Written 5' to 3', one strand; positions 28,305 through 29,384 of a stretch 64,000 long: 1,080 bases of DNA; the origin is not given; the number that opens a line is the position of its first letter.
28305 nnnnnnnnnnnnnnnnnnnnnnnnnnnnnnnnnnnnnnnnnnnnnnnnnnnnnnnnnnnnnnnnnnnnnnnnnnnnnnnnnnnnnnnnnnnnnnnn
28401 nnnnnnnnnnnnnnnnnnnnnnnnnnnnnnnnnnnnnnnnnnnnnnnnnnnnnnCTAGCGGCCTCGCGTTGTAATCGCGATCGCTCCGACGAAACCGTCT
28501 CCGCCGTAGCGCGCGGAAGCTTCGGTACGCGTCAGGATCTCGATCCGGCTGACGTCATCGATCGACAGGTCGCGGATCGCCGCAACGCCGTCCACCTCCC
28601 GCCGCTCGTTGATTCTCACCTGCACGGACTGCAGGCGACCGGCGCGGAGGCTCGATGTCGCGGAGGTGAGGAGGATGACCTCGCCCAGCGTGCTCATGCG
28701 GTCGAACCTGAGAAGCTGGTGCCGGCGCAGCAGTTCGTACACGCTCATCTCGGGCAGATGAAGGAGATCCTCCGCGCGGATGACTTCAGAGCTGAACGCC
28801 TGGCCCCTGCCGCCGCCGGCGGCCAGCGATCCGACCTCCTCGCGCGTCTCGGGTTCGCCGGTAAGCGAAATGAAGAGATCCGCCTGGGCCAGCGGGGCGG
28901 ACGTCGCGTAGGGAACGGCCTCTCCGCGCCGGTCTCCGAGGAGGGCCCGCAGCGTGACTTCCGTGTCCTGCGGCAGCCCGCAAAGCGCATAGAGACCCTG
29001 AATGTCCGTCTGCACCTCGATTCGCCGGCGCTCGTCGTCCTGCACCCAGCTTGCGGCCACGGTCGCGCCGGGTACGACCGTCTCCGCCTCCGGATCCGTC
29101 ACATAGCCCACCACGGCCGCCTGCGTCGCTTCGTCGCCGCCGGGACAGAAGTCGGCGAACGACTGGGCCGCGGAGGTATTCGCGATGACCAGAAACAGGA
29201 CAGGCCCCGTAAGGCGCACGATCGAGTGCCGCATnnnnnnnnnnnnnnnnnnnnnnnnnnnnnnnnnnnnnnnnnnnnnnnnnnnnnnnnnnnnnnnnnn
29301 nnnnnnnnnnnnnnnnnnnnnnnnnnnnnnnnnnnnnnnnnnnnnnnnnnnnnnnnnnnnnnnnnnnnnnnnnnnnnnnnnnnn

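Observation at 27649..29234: Tandem paralogs encoding only a signal peptide + carboxypeptidase-regulatory-like domain + TonB-receptor plug, with no beta-barrel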

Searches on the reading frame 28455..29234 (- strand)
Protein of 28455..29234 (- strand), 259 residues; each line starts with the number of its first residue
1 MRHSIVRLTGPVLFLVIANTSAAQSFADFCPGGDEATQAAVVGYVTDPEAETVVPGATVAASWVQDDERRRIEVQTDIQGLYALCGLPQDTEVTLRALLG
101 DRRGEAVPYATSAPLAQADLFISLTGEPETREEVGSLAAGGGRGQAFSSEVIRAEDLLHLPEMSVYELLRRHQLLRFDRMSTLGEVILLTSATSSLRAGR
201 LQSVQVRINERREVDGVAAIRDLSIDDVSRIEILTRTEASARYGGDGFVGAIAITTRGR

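Call 3: search_protein_families(library=pfam, proteins=[window:28455-29234:-], max_evalue=1)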
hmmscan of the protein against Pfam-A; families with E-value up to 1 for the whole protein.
window:28455-29234:- (259 aa): 3 families
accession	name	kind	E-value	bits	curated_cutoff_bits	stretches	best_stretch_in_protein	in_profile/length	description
PF13620.12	CarboxypepD_reg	-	1.5e-05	25.7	32.3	1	41-97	2-54/82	Carboxypeptidase regulatory-like domain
PF07715.20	Plug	-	4.6e-05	24.3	23.9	1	146-250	6-106/107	TonB-dependent Receptor Plug Domain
PF13715.12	CarbopepD_reg_2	-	0.24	11.9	32.2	1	43-96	3-49/88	CarboxypepD_reg-like domain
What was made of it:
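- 28455..29234 (-): Copy B: 259-aa barrel-less NTE/plug-like protein gene (upstream copy of the pair), stop codon included. Pfam CarboxypepD_reg 1.5e-5 and Plug 4.6e-5 (call 3).
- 28458..28799 (-): Copy B C-terminal plug-like alpha/beta domain, residues 146-259. Pfam Plug covers residues 146-250 (call 3).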

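Call 5: search_protein_families(library=ncbifam, proteins=[window:28455-29234:-], max_evalue=1)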
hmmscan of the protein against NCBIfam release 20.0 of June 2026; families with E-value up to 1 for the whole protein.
window:28455-29234:- (259 aa): 3 families
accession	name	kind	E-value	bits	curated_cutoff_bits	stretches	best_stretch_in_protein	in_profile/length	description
TIGR04056.1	OMP_RagA_SusC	subfamily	0.0033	15.8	368.25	1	214-257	158-204/981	SusC/RagA family TonB-linked outer membrane protein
TIGR01779.1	TonB-B12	equivalog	0.0043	15.6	599.7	1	206-257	106-154/614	TonB-dependent vitamin B12 receptor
TIGR04057.1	SusC_RagA_signa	signature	0.0063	16.3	46.2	1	227-257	1-31/31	SusC/RagA subfamily TonB-dependent outer membrane receptor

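Call 6: find_homologous_proteins(query=window:28455-29234:-, max_evalue=0.001)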
Query window:28455-29234:- (259 aa): 72 proteins with E <= 0.001 among 4550 candidates.
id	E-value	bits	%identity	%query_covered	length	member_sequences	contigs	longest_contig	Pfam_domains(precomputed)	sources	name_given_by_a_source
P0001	3.3e-152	523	95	100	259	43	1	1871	-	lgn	-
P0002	7.5e-150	515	93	100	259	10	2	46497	-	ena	-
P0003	6.2e-147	505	91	100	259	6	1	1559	-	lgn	-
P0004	1.8e-141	488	87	100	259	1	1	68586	-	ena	-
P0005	3.2e-131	454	80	100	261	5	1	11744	-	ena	-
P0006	4.0e-130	450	79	100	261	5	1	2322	-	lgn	-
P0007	4.9e-130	450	79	100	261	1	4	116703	-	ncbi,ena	-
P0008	3.8e-128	444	78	100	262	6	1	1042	-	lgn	-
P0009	2.7e-126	438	77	100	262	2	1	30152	PF07715.21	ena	-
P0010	8.6e-126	436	76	100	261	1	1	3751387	-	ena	-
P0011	6.0e-122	424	74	100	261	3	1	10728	-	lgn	-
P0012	6.5e-121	420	75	100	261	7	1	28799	-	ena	-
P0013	9.2e-119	413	76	100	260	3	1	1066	-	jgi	jgi:hypothetical protein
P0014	2.3e-118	412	75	100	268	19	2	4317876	PF07715.21,PF13620.13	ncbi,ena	-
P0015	4.4e-116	404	70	100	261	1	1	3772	-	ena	-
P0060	3.0e-80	287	57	99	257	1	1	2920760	PF07715.21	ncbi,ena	-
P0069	5.4e-63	231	51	90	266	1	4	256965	PF07715.21,PF13620.13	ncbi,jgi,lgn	-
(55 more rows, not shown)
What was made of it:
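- On TonB-dependent transporter/receptor (TBDT): The same holds in all 71 homologues (call 6).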

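Call 13: find_encoding_contigs(protein=P0014, flank=10000, max_places=3)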
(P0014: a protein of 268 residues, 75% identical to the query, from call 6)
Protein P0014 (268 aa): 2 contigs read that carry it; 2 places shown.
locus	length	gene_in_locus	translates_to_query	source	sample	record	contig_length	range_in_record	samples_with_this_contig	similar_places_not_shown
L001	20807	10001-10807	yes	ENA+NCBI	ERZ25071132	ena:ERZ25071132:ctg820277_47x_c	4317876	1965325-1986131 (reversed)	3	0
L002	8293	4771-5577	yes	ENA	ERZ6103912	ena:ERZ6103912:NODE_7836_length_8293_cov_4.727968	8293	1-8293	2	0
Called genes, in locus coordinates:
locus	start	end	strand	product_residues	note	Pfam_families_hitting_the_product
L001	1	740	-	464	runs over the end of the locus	PF00206:Lyase_1, PF10415:FumaraseC_C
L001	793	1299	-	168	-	PF02643:DUF192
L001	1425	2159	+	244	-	-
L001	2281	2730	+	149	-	PF01475:FUR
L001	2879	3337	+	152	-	PF00156:Pribosyltran (weak)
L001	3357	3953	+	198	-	PF01521:Fe-S_biosyn, PF01106:NifU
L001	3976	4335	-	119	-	PF04020:Phage_holin_4_2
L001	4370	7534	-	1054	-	PF00930:DPPIV_N (faint), PF25174:Beta-prop_THOC3 (faint), PF26550:Tricorn_2nd, PF07676:PD40 (weak), PF26549:Tricorn_N, PF07676:PD40 (weak), PF26549:Tricorn_N (weak)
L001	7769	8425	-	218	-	PF03330:DPBB_1, PF05036:SPOR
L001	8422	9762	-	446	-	PF05787:PhoX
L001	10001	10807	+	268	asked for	PF13620:CarboxypepD_reg, PF07715:Plug (weak)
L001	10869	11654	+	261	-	PF13620:CarboxypepD_reg (weak)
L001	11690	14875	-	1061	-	PF25852:DUF6242_C (faint), PF02012:BNR (faint), PF13088:BNR_2 (faint), PF15902:Sortilin-Vps10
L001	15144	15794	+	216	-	-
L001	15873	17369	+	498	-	PF13205:Big_5 (weak), PF01839:FG-GAP (faint), PF13517:FG-GAP_3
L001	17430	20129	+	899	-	PF13620:CarboxypepD_reg, PF13715:CarbopepD_reg_2, PF07715:Plug, PF00593:TonB_dep_Rec_b-barrel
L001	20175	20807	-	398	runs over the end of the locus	PF01436:NHL (faint)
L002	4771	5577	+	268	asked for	PF13620:CarboxypepD_reg, PF07715:Plug (weak)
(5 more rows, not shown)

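Call 14: find_encoding_contigs(protein=P0069, flank=10000, max_places=3)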
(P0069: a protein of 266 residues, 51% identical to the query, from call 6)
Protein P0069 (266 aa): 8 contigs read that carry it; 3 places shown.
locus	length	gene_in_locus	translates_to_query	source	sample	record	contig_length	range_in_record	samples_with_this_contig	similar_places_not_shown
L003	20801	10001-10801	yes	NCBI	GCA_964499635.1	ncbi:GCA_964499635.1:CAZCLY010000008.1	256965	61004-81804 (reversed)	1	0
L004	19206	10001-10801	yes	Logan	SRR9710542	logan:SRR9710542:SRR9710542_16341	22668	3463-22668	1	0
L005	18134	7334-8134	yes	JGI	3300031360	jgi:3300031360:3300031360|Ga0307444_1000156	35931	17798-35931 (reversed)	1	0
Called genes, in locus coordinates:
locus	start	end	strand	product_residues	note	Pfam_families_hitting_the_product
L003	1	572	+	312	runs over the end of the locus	PF01619:Pro_dh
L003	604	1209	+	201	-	PF01521:Fe-S_biosyn, PF01106:NifU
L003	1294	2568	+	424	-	PF18130:ATPgrasp_N, PF02222:ATP-grasp (faint), PF13535:ATP-grasp_4, PF18603:LAL_C2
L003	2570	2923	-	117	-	PF04020:Phage_holin_4_2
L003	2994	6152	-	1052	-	PF00930:DPPIV_N (faint), PF23381:Beta-prop_IFT122_1st (faint), PF25174:Beta-prop_THOC3 (weak), PF26549:Tricorn_N, PF26550:Tricorn_2nd, PF07676:PD40 (weak), PF26549:Tricorn_N (weak), PF07676:PD40 (weak)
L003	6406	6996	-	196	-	PF03330:DPBB_1, PF05036:SPOR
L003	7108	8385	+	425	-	PF01266:DAO (faint), PF03486:HI0933_like (faint), PF07992:Pyr_redox_2, PF13450:NAD_binding_8 (faint), PF00070:Pyr_redox, PF22366:NDH2_C (weak)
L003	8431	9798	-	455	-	PF05787:PhoX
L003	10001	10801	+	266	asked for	PF13620:CarboxypepD_reg (weak), PF07715:Plug (weak)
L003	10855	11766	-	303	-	PF05425:CopD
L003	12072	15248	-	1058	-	PF02012:BNR (faint), PF13088:BNR_2 (faint), PF15902:Sortilin-Vps10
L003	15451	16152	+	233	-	-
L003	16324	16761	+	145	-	-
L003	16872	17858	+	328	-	PF00376:MerR (weak), PF13411:MerR_1, PF02607:B12-binding_2, PF02310:B12-binding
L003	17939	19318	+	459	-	-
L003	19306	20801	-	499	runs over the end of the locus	PF01370:Epimerase, PF05368:NmrA, PF13460:NAD_binding_10, PF11066:DUF2867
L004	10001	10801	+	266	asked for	PF13620:CarboxypepD_reg (weak), PF07715:Plug (weak)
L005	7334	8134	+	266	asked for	PF13620:CarboxypepD_reg (weak), PF07715:Plug (weak)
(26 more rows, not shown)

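Call 15: find_encoding_contigs(protein=P0060, flank=10000, max_places=2)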
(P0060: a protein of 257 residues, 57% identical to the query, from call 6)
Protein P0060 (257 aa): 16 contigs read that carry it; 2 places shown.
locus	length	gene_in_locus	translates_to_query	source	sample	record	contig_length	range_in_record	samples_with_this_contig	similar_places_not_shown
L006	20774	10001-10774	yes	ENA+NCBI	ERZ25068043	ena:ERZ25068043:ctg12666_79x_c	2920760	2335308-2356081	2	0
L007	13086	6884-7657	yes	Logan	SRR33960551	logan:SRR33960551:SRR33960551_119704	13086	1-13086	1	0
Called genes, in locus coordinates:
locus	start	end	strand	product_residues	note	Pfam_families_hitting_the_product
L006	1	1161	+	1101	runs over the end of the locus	PF15902:Sortilin-Vps10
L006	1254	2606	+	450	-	-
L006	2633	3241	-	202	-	-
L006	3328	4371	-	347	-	PF08450:SGL (faint), PF24684:Vgb_lyase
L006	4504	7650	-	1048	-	PF00930:DPPIV_N (faint), PF25174:Beta-prop_THOC3 (faint), PF26550:Tricorn_2nd, PF26549:Tricorn_N, PF07676:PD40 (weak), PF01103:Omp85 (weak)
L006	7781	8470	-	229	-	PF03330:DPBB_1, PF05036:SPOR (weak)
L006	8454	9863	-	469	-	PF05787:PhoX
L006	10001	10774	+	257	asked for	PF07715:Plug (weak)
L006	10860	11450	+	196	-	-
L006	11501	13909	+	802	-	PF00593:TonB_dep_Rec_b-barrel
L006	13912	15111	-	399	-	PF01436:NHL (faint)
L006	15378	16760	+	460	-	PF13795:HupE_UreJ_2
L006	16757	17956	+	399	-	PF01436:NHL (weak)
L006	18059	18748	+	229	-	-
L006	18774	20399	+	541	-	PF00890:FAD_binding_2 (faint), PF01134:GIDA (weak), PF01266:DAO (weak), PF01494:FAD_binding_3, PF05834:Lycopene_cycl (weak), PF07992:Pyr_redox_2 (weak), PF12831:FAD_oxidored, PF04820:Trp_halogenase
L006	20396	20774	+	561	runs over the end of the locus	PF09098:Dehyd-heme_bind, PF14930:Qn_am_d_aII, PF09099:Qn_am_d_aIII, PF09100:Qn_am_d_aIV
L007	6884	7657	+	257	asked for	PF07715:Plug (weak)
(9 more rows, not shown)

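Call 16: predict_structure(alignment_id=A1)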
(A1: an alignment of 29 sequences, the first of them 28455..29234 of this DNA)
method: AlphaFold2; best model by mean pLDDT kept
length: 259 residues; sequences in the alignment: 29
mean_pLDDT: 79.1   pTM: 0.62
mean pLDDT of the five models: 79.1, 78.9, 78.2, 77.0, 76.8
residues with pLDDT >= 90: 100; 70-90: 102; 50-70: 14; < 50: 43
segments of 3 or more residues with pLDDT < 50: 1-23, 129-142, 194-199
pLDDT, mean of each block of 10 residues (from residue 1): 39 38 72 89 93 93 85 94 94 90 83 90 66 35 74 86 87 88 83 51 85 90 88 92 83 87
secondary structure, 60 per line:
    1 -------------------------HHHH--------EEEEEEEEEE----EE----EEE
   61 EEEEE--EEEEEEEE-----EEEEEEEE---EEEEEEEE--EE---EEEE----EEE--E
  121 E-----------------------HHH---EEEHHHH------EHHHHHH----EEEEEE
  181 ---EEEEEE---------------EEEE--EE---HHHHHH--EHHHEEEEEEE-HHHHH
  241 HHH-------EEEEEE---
elements in order: H26-29 E38-47 E58-65 E68-75 E81-88 E92-99 E107-110 E115-117 E151-153 H154-157 H165-170 E175-180 E184-189 E205-208 H216-221 E228-234 H236-243 E251-256
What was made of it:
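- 29163..29234 (-): Copy B signal peptide (residues 1-24, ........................); not a lipobox. AF2 pLDDT is below 50 for residues 1-23 (call 16).
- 28860..29162 (-): Copy B N-terminal transthyretin-like (carboxypeptidase-regulatory-like, 'NTE'-type) beta-sandwich, residues 25-125, with invariant C30 and C85. AF2 predicts strands at 38-117 with pLDDT about 90 (call 16).
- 28800..28859 (-): Copy B flexible acidic/Gly-rich linker, residues 126-145. AF2 pLDDT is below 50 for residues 129-142 (call 16).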

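Call 18: search_protein_representatives(alignment_id=A1)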
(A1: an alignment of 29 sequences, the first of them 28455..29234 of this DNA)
Query: 29 sequences, 260 profile positions. Proteins with E-value up to 0.001 (for the whole library): 599; up to 1e-10: 63; up to 1e-30: 8. The best 150 are listed.
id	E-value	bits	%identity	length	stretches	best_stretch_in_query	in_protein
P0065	1.3e-106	372.0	-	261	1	1-259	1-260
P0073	8.8e-101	352.9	-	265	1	11-260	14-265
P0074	2.9e-79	282.4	-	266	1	10-258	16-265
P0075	4.0e-59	216.4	-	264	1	9-257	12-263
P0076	1.6e-53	198.0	-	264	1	17-258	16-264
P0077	5.2e-53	196.4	-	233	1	42-259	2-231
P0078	4.3e-52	193.4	-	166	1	10-164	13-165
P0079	4.7e-31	124.4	-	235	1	141-258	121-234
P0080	5.3e-30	120.9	-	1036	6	37-97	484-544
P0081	4.3e-29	118.0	-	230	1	12-130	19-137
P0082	1.4e-28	116.2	-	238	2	13-122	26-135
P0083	3.2e-28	115.1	-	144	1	137-258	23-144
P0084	4.2e-26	108.2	-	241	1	142-258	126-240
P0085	4.7e-26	108.0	-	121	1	8-114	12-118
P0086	2.8e-25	105.4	-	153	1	138-258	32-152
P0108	7.8e-15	71.2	-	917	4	12-140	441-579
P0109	1.1e-14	70.8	-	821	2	21-123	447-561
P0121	6.4e-12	61.7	-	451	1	33-163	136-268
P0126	2.1e-11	60.0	-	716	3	40-258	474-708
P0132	4.5e-11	58.9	-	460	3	20-125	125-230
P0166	5.8e-09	52.0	-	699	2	36-259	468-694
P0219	2.8e-07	46.5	-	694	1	30-259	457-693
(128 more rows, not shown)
